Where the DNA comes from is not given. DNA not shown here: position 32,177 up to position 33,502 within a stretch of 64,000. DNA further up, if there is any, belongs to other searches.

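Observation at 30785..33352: CrtI-family flavoprotein and CrtC/AttH-like putative hydratase embedded in the beta-oxidation supercluster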

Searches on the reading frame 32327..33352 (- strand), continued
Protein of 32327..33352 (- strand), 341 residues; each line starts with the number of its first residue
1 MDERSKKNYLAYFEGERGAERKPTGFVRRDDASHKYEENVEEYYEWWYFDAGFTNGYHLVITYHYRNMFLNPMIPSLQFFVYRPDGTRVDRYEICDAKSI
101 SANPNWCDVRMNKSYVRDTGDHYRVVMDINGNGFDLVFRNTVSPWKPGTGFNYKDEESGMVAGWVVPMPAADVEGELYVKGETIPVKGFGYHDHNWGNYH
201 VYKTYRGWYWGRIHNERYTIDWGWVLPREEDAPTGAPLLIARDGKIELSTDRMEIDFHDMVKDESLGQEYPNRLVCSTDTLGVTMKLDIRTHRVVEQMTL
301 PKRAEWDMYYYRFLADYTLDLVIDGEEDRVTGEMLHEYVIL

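Call 53: find_encoding_contigs(protein=P0095, flank=10000, max_places=1)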
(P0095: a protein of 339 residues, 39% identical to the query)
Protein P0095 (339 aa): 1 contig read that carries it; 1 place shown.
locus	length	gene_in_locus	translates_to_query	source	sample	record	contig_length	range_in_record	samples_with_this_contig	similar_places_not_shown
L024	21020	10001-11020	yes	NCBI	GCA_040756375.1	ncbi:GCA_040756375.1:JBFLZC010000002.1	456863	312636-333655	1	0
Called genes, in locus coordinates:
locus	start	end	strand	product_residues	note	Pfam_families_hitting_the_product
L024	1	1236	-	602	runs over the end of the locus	PF02771:Acyl-CoA_dh_N, PF02770:Acyl-CoA_dh_M, PF00441:Acyl-CoA_dh_1, PF12806:Acyl-CoA_dh_C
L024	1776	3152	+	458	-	PF01266:DAO (faint), PF01593:Amino_oxidase, PF01946:Thi4 (weak), PF13450:NAD_binding_8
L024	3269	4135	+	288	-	PF02653:BPD_transp_2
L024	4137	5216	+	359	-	PF02653:BPD_transp_2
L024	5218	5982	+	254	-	PF00005:ABC_tran, PF13304:AAA_21 (faint), PF12399:BCA_ABC_TP_C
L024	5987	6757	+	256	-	PF00005:ABC_tran, PF13304:AAA_21 (faint)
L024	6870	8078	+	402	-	PF13433:Peripla_BP_5, PF13458:Peripla_BP_6, PF01094:ANF_receptor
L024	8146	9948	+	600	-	PF00501:AMP-binding, PF23562:AMP-binding_C_3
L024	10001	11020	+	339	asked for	PF07143:AttH (weak)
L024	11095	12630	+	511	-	PF00890:FAD_binding_2 (faint), PF01266:DAO (faint), PF13450:NAD_binding_8, PF01593:Amino_oxidase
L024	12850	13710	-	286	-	PF05853:BKACE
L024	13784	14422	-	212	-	PF02811:PHP (weak), PF13263:PHP_C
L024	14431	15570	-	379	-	PF02771:Acyl-CoA_dh_N, PF02770:Acyl-CoA_dh_M, PF00441:Acyl-CoA_dh_1, PF08028:Acyl-CoA_dh_2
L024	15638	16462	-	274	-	-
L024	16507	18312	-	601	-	PF02771:Acyl-CoA_dh_N, PF02770:Acyl-CoA_dh_M, PF00441:Acyl-CoA_dh_1, PF12806:Acyl-CoA_dh_C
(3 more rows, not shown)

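Call 54: find_encoding_contigs(protein=P0103, flank=10000, max_places=1)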
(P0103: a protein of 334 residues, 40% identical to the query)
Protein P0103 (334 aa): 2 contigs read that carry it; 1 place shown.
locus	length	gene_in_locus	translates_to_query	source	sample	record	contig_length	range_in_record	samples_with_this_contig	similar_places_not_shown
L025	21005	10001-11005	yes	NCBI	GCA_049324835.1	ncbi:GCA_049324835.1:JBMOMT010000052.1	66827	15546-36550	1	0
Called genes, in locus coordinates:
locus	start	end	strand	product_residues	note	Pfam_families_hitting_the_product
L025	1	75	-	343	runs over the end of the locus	PF10974:DUF2804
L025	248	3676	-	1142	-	PF13091:PLDc_2, PF00176:SNF2-rel_dom (faint), PF04851:ResIII (faint), PF00271:Helicase_C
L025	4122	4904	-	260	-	-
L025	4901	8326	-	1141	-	PF02384:N6_Mtase (faint), PF07669:Eco57I, PF12950:TaqI_C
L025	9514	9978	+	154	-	PF00376:MerR, PF13411:MerR_1, PF09278:MerR-DNA-bind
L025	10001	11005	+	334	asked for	-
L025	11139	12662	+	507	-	PF00890:FAD_binding_2 (faint), PF01266:DAO, PF01593:Amino_oxidase, PF13450:NAD_binding_8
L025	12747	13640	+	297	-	PF01210:NAD_Gly3P_dh_N (weak), PF02737:3HCDH_N, PF03446:NAD_binding_2 (weak), PF00725:3HCDH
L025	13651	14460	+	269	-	PF00378:ECH_1, PF16113:ECH_2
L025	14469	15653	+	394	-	PF00108:Thiolase_N, PF02803:Thiolase_C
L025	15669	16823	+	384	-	PF00108:Thiolase_N, PF22691:Thiolase_C_1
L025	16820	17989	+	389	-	PF00108:Thiolase_N, PF22691:Thiolase_C_1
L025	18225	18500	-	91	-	-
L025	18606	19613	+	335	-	PF12172:zf-ChsH2, PF01796:OB_ChsH2_C, PF12172:zf-ChsH2, PF01796:OB_ChsH2_C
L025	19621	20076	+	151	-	PF01575:MaoC_dehydratas, PF13452:FAS1_DH_region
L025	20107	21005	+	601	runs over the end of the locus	PF02771:Acyl-CoA_dh_N, PF02770:Acyl-CoA_dh_M, PF00441:Acyl-CoA_dh_1, PF12806:Acyl-CoA_dh_C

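Call 64: search_protein_families(library=pfam, proteins=[L018:3236-4240:-, L018:4317-5702:-, L018:5766-6980:-, L018:7005-8024:-, L018:8145-9152:+, L018:9121-10170:+, L018:10377-11384:+, L015:1081-2199:+, L015:3356-4390:-, L015:4475-5689:+], max_evalue=0.001)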
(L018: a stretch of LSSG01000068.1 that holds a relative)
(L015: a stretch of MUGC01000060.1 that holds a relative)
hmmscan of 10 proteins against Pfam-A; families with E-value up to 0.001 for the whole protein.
L018:3236-4240:- (334 aa): 1 family
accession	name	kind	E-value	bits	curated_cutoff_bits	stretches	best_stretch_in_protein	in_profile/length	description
PF01040.23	UbiA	-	6.8e-30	104.6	34.2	1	75-297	18-239/250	UbiA prenyltransferase family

L018:4317-5702:- (461 aa): 7 families
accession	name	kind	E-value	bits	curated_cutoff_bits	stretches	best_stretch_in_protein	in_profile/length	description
PF01593.30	Amino_oxidase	-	1.9e-16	60.8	19.8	1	12-458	1-440/443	Flavin containing amine oxidoreductase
PF13450.12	NAD_binding_8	-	4.2e-10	40.2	21.9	1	7-51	1-45/68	NAD(P)-binding Rossmann-like domain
PF01266.30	DAO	-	6.7e-08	32.9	27.9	1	4-39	1-37/353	FAD dependent oxidoreductase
PF07992.20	Pyr_redox_2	-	2.4e-06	27.6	26.1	0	3-39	1-38/291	Pyridine nucleotide-disulphide oxidoreductase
PF00996.24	GDI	-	8.5e-05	21.7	23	0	205-273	213-282/436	GDP dissociation inhibitor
PF01494.25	FAD_binding_3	-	0.00026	20.8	22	1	4-35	3-34/349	FAD binding domain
PF03486.20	HI0933_like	-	0.00045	20.2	50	0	4-76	2-74/244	HI0933-like protein Rossmann domain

L018:5766-6980:- (404 aa): 12 families
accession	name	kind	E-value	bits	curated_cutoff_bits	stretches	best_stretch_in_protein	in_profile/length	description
PF01494.25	FAD_binding_3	-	3.7e-19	69.6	22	1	2-314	1-322/349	FAD binding domain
PF05834.18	Lycopene_cycl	-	1.2e-10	41.5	23.4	0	269-322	255-302/380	Lycopene cyclase protein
PF04820.20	Trp_halogenase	-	1.5e-10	41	21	0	271-349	315-389/458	Tryptophan halogenase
PF07992.20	Pyr_redox_2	-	2.1e-08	34.4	26.1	1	3-40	1-39/291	Pyridine nucleotide-disulphide oxidoreductase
PF01266.30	DAO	-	1.2e-07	32.1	27.9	1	4-36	1-33/353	FAD dependent oxidoreductase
PF22578.2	GGR_cat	-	7.2e-06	26.2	27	1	202-251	31-81/88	Geranylgeranyl reductase catalytic domain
PF13450.12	NAD_binding_8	-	8.8e-06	26.3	21.9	1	7-34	1-28/68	NAD(P)-binding Rossmann-like domain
PF01946.23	Thi4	-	4.6e-05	23.2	26.2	1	2-35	17-51/235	Thi4 family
PF01134.28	GIDA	-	4.7e-05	23.1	22.1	0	4-32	1-29/391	Glucose inhibited division protein A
PF03486.20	HI0933_like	-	9.1e-05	22.4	50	0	4-40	2-38/244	HI0933-like protein Rossmann domain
PF12831.13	FAD_oxidored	-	0.00012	22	27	1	4-36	1-33/416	FAD dependent oxidoreductase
PF00890.30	FAD_binding_2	-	0.00084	19.1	20.4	0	4-35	1-32/414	FAD binding domain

L018:7005-8024:- (339 aa): 1 family
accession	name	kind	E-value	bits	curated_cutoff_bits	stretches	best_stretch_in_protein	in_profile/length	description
PF01040.23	UbiA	-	2.4e-23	83.2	34.2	1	23-272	4-230/250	UbiA prenyltransferase family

L018:8145-9152:+ (335 aa): 1 family
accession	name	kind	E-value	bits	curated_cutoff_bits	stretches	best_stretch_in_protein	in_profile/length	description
PF01040.23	UbiA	-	4e-25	89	34.2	1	21-285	4-244/250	UbiA prenyltransferase family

L018:9121-10170:+ (349 aa): 0 families

L018:10377-11384:+ (335 aa): 1 family
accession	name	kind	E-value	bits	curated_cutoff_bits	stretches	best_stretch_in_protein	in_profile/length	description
PF01040.23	UbiA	-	4.5e-21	75.7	34.2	1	22-284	4-244/250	UbiA prenyltransferase family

L015:1081-2199:+ (372 aa): 9 families
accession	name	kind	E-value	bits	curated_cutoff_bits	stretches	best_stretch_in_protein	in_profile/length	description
PF22578.2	GGR_cat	-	6.7e-14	52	27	1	174-237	14-81/88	Geranylgeranyl reductase catalytic domain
PF07992.20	Pyr_redox_2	-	8.5e-09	35.7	26.1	1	2-34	1-33/291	Pyridine nucleotide-disulphide oxidoreductase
PF12831.13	FAD_oxidored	-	1.7e-08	34.6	27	1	3-145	1-147/416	FAD dependent oxidoreductase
PF05834.18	Lycopene_cycl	-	2.3e-07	30.7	23.4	1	3-272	1-272/380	Lycopene cyclase protein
PF01266.30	DAO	-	1.5e-05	25.1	27.9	1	3-36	1-34/353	FAD dependent oxidoreductase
PF01134.28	GIDA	-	4.3e-05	23.2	22.1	1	3-49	1-47/391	Glucose inhibited division protein A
PF00890.30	FAD_binding_2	-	4.8e-05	23.2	20.4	1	3-34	1-32/414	FAD binding domain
PF00070.33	Pyr_redox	-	0.00056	20.8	22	0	4-61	2-57/82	Pyridine nucleotide-disulphide oxidoreductase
PF03486.20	HI0933_like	-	0.00066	19.6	50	0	3-36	2-35/244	HI0933-like protein Rossmann domain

L015:3356-4390:- (344 aa): 1 family
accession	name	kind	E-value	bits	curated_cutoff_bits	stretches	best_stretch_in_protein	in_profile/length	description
PF01040.23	UbiA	-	3.6e-22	79.3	34.2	1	29-274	3-233/250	UbiA prenyltransferase family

L015:4475-5689:+ (404 aa): 12 families
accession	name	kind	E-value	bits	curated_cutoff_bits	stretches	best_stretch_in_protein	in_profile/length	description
PF01494.25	FAD_binding_3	-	2.1e-16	60.5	22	1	3-313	2-322/349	FAD binding domain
PF01266.30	DAO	-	2.1e-10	41.1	27.9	1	4-36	1-33/353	FAD dependent oxidoreductase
PF07992.20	Pyr_redox_2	-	8.8e-10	38.9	26.1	1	3-160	1-119/291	Pyridine nucleotide-disulphide oxidoreductase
PF04820.20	Trp_halogenase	-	1.5e-08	34.4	21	0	260-353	313-399/458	Tryptophan halogenase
PF05834.18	Lycopene_cycl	-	3.5e-08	33.4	23.4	0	4-35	1-34/380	Lycopene cyclase protein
PF13450.12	NAD_binding_8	-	7.8e-08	32.9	21.9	1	7-37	1-31/68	NAD(P)-binding Rossmann-like domain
PF01946.23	Thi4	-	4.7e-06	26.4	26.2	1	3-37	18-53/235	Thi4 family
PF03486.20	HI0933_like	-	5.3e-06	26.5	50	1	4-39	2-37/244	HI0933-like protein Rossmann domain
PF00890.30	FAD_binding_2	-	7.1e-06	25.9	20.4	1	4-35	1-32/414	FAD binding domain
PF12831.13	FAD_oxidored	-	1.1e-05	25.4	27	1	4-36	1-33/416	FAD dependent oxidoreductase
PF01134.28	GIDA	-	2.6e-05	23.9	22.1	1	4-61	1-42/391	Glucose inhibited division protein A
PF22578.2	GGR_cat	-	0.00023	21.4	27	1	202-244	31-71/88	Geranylgeranyl reductase catalytic domain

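Call 66: search_protein_representatives(protein=window:32327-33352:-)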
Query: 341 residues. Proteins with E-value up to 0.001 (for the whole library): 1180; up to 1e-10: 481; up to 1e-30: 58. The best 150 are listed.
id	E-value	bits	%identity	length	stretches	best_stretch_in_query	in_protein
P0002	1.6e-173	593.1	71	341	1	1-341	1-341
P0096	5.8e-80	285.2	39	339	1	5-339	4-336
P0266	3.8e-71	256.2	39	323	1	40-340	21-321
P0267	8.5e-70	251.8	38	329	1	25-341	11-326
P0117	8.1e-68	245.3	40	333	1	23-341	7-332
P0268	1.1e-61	225.1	32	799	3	39-341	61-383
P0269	6.2e-58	212.7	35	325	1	25-341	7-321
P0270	3.2e-57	210.4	37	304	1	34-339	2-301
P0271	1.5e-56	208.1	46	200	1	144-341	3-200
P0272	3.6e-56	206.9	35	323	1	28-339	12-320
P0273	2.7e-53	197.5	37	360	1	22-316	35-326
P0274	2.9e-53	197.4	32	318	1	26-341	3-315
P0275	8.0e-53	195.9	34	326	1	26-341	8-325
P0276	6.6e-52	192.9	33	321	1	25-341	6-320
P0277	1.2e-48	182.2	37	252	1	94-340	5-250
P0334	6.8e-29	117.2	30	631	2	39-325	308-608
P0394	4.6e-24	101.3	32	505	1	43-252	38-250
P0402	2.9e-23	98.6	33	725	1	42-231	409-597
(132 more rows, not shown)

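Call 67: search_protein_families(library=pfam, proteins=[P0268, P0334, P0402, P0394], max_evalue=0.001)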
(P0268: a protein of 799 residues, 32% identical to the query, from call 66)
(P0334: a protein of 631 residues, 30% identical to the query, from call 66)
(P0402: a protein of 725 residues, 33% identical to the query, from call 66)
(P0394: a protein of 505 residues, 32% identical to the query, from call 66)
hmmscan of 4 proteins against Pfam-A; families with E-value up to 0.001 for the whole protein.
P0268 (799 aa): 3 families
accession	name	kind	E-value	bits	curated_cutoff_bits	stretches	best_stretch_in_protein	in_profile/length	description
PF07143.17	CrtC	-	1.4e-13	52.3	22.5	2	67-223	2-168/168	CrtC N-terminal lipocalin domain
PF23213.1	DUF7065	-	6.6e-05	23.5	27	0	196-223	155-182/183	Domain of unknown function (DUF7065)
PF24137.2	DA_N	-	6.9e-05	23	27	0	66-221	43-219/219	Diels-Alderase N-terminal domain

P0334 (631 aa): 4 families
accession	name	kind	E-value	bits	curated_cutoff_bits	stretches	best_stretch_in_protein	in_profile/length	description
PF03306.18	AAL_decarboxy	-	1.5e-71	240.7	25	1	39-259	1-217/219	Alpha-acetolactate decarboxylase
PF24137.2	DA_N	-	2.1e-07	31.3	27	1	310-467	40-219/219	Diels-Alderase N-terminal domain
PF07143.17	CrtC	-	5.7e-05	24.3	22.5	1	314-469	2-168/168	CrtC N-terminal lipocalin domain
PF25581.1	AsqO_C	-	0.00012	22.6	27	0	477-530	5-57/131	AsqO-like, C-terminal domain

P0402 (725 aa): 4 families
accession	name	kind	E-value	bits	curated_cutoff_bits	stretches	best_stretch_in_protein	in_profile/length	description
PF01757.29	Acyl_transf_3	-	7.8e-20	71.6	31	1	15-328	4-325/326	Acyltransferase domain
PF07143.17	CrtC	-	1.4e-06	29.5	22.5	1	412-564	2-168/168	CrtC N-terminal lipocalin domain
PF25581.1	AsqO_C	-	1.5e-05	25.5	27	1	570-616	3-46/131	AsqO-like, C-terminal domain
PF24137.2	DA_N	-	0.00042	20.5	27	0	408-464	40-95/219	Diels-Alderase N-terminal domain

P0394 (505 aa): 2 families
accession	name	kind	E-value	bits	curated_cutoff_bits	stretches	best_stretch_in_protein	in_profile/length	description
PF07143.17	CrtC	-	1e-07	33.2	22.5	1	39-196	1-168/168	CrtC N-terminal lipocalin domain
PF23213.1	DUF7065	-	0.00052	20.6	27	0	102-196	94-182/183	Domain of unknown function (DUF7065)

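Call 73: search_protein_families(library=pfam, proteins=[L012:5112-6656:+, L012:6649-7953:+, L012:7956-9515:+, L012:11824-13596:+, L012:13647-14882:+, L011:7004-9571:+, L011:11338-12222:-, L011:12255-13514:-, L011:13551-14795:-, L011:5481-6503:-], max_evalue=0.0001)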
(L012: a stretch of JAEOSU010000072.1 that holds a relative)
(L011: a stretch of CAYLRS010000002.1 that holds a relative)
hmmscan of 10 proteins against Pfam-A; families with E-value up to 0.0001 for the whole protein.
L012:5112-6656:+ (514 aa): 1 family
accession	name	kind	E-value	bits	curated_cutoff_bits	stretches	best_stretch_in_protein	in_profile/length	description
PF01565.28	FAD_binding_4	-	1.5e-17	64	26.4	1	50-142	1-89/139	FAD binding domain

L012:6649-7953:+ (434 aa): 2 families
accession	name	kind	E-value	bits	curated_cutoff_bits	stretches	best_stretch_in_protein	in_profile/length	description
PF02754.22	CCG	-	3.7e-35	120.3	20.6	2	278-396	2-85/85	Cysteine-rich domain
PF13183.11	Fer4_8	-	2.9e-07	31.4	27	1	10-88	2-65/68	4Fe-4S dicluster domain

L012:7956-9515:+ (519 aa): 1 family
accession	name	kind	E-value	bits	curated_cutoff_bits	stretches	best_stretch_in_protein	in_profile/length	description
PF01565.28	FAD_binding_4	-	1.5e-26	93.2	26.4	1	53-191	1-139/139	FAD binding domain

L012:11824-13596:+ (590 aa): 4 families
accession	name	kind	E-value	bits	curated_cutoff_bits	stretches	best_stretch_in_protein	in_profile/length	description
PF12146.15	Hydrolase_4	-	2.2e-09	37.4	27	1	85-205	3-116/239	Serine aminopeptidase, S33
PF12697.13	Abhydrolase_6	-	1.8e-06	29.2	26.3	1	90-198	2-93/217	Alpha/beta hydrolase family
PF03403.19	PAF-AH_p_II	-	5.2e-06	25.7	20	0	158-195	213-250/372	Platelet-activating factor acetylhydrolase, isoform II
PF00561.26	Abhydrolase_1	-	2.1e-05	24.7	25.8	1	87-182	1-85/245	alpha/beta hydrolase fold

L012:13647-14882:+ (411 aa): 4 families
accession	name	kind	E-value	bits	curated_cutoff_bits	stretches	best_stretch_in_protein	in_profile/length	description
PF07690.21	MFS_1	-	1.8e-36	126.2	33.4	2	257-399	34-171/347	Major Facilitator Superfamily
PF12832.13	MFS_1_like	-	1.1e-08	35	25.2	1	257-400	36-180/373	MFS_1 like family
PF00083.30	Sugar_tr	-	1.3e-08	34.7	22.3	1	262-396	294-433/452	Sugar (and other) transporter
PF05977.19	MFS_3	-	1.3e-05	24.3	27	1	270-405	60-193/524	Transmembrane secretion effector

L011:7004-9571:+ (855 aa): 5 families
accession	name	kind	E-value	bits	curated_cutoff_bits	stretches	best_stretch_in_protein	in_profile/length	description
PF13476.12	AAA_23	-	3e-10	41.5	27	1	5-202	1-197/201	AAA domain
PF02463.25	SMC_N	-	7.4e-09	35.8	40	1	5-72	4-79/220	RecF/RecN/SMC N terminal domain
PF13555.12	AAA_29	-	7.1e-08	32.5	27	1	5-59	3-55/61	P-loop containing region of AAA domain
PF04423.19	Rad50_zn_hook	-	9.6e-06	25.8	24.3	1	409-456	2-49/52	Rad50 zinc hook motif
PF13558.12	SbcC_Walker_B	-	2.1e-05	25.1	27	1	755-814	27-89/90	SbcC/RAD50-like, Walker B motif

L011:11338-12222:- (294 aa): 0 families

L011:12255-13514:- (419 aa): 3 families
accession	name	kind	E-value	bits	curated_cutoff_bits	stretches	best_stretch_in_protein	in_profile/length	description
PF12838.12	Fer4_7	-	6e-10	39.9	27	1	299-357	2-50/52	4Fe-4S dicluster domain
PF13484.11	Fer4_16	-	1.8e-08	35.4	30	1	299-357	2-65/66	4Fe-4S double cluster binding domain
PF00037.32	Fer4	-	1.1e-05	25.5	21.1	1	297-315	6-24/24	4Fe-4S binding domain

L011:13551-14795:- (414 aa): 1 family
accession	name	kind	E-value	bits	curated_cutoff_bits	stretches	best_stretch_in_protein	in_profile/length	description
PF01208.23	URO-D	-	3.3e-18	66.2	23.9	1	210-411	141-346/346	Uroporphyrinogen decarboxylase (URO-D)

L011:5481-6503:- (340 aa): 5 families
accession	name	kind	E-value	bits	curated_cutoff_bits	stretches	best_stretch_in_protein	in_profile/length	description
PF00448.28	SRP54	-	2.1e-71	240.1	22.7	1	1-192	5-196/196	SRP54-type protein, GTPase domain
PF02978.25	SRP_SPB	-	2.7e-34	117.9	27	1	223-321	1-90/91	Signal peptide binding domain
PF01656.29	CbiA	-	3.7e-08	33.8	25.4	1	7-151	9-88/125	CobQ/CobB/MinD/ParA nucleotide binding domain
PF13401.12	AAA_22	-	9.2e-07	29.7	27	1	1-104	9-107/130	AAA domain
PF13614.12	AAA_31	-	3.7e-05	24.2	27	0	7-39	12-44/177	AAA domain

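Call 74: find_related_loci(query=A1, collection=metagenome_contigs, flank=10000)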
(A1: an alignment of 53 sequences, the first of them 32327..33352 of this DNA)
Query A1 (341 aa) in metagenome_contigs; peptide patterns used: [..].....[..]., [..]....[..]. (x = any residue, [..] = any of these).
600 stretches matched a pattern (row limit reached: there are more); 487 encode a relative of the query (tblastn E <= 1e-3); the best 80 are kept; 80 distinct loci.
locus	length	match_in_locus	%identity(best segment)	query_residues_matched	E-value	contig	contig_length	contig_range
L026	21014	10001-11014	54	3-341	4e-129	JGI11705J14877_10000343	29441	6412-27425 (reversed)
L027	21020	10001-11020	56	1-341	9e-129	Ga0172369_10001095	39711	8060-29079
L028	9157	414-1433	54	1-341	1e-126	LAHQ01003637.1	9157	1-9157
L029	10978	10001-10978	43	1-327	5e-96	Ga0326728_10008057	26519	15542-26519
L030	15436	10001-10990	43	8-341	4e-89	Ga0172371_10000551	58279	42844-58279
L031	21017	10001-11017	55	1-341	3e-130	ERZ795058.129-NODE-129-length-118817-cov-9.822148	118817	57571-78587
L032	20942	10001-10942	39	26-341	3e-73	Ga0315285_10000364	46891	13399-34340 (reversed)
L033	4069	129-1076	39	24-340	6e-73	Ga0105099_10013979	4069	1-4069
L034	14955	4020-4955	38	26-341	5e-72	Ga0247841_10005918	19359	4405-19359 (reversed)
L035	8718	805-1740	39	20-337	8e-72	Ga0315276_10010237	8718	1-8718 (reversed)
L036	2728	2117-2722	47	15-220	1e-59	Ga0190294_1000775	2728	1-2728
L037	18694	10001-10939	37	30-341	5e-65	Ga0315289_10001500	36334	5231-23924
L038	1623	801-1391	46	21-220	5e-57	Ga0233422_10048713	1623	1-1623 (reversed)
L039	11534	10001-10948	35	23-339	7e-55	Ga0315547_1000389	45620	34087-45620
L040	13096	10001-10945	31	28-340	8e-46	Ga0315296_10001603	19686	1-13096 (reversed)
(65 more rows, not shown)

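Call 78: search_protein_families(library=pfam, proteins=[L028:1608-3545:+, L028:3394-4260:-, L028:4916-6151:+, L028:6581-7543:+, L028:7522-8718:-], max_evalue=0.001)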
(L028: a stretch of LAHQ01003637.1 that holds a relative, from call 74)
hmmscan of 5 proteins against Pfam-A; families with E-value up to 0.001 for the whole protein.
L028:1608-3545:+ (645 aa): 14 families
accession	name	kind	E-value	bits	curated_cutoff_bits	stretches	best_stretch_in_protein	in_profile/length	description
PF00724.26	Oxidored_FMN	-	2.8e-63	214.7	27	1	6-331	2-341/342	NADH:flavin oxidoreductase / NADH oxidase family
PF07992.20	Pyr_redox_2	-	7.4e-32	111.4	26.1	1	386-634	2-287/291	Pyridine nucleotide-disulphide oxidoreductase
PF00070.33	Pyr_redox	-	6.3e-14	52.7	22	1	509-581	1-72/82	Pyridine nucleotide-disulphide oxidoreductase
PF01266.30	DAO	-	1.6e-12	48.1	27.9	0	510-539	2-30/353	FAD dependent oxidoreductase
PF13450.12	NAD_binding_8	-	2.6e-10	40.8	21.9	1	389-423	1-35/68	NAD(P)-binding Rossmann-like domain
PF13738.12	Pyr_redox_3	-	1.8e-09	37.7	30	1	471-610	127-275/305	Pyridine nucleotide-disulphide oxidoreductase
PF12831.13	FAD_oxidored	-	1.5e-07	31.5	27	1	387-433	2-48/416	FAD dependent oxidoreductase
PF03486.20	HI0933_like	-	1.5e-06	28.3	50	1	386-424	2-40/244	HI0933-like protein Rossmann domain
PF00890.30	FAD_binding_2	-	7.2e-06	25.9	20.4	1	387-426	2-41/414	FAD binding domain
PF13241.12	NAD_binding_7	-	9.7e-05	23.3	22.1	0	509-537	9-36/104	Putative NAD(P)-binding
PF01494.25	FAD_binding_3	-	0.00013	21.7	22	0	510-539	4-32/349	FAD binding domain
PF01134.28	GIDA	-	0.00037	20.1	22.1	0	387-413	2-28/391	Glucose inhibited division protein A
PF01262.27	AlaDh_PNT_C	-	0.00042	20.2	23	0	384-415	28-59/214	Alanine dehydrogenase/PNT, C-terminal domain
PF00899.27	ThiF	-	0.00063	19.4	28.1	0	507-537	20-50/238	ThiF family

L028:3394-4260:- (288 aa): 0 families

L028:4916-6151:+ (411 aa): 1 family
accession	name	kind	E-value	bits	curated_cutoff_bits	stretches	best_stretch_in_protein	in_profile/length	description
PF07690.21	MFS_1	-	6.5e-44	150.7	33.4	2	21-259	4-234/347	Major Facilitator Superfamily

L028:6581-7543:+ (320 aa): 0 families

L028:7522-8718:- (398 aa): 0 families
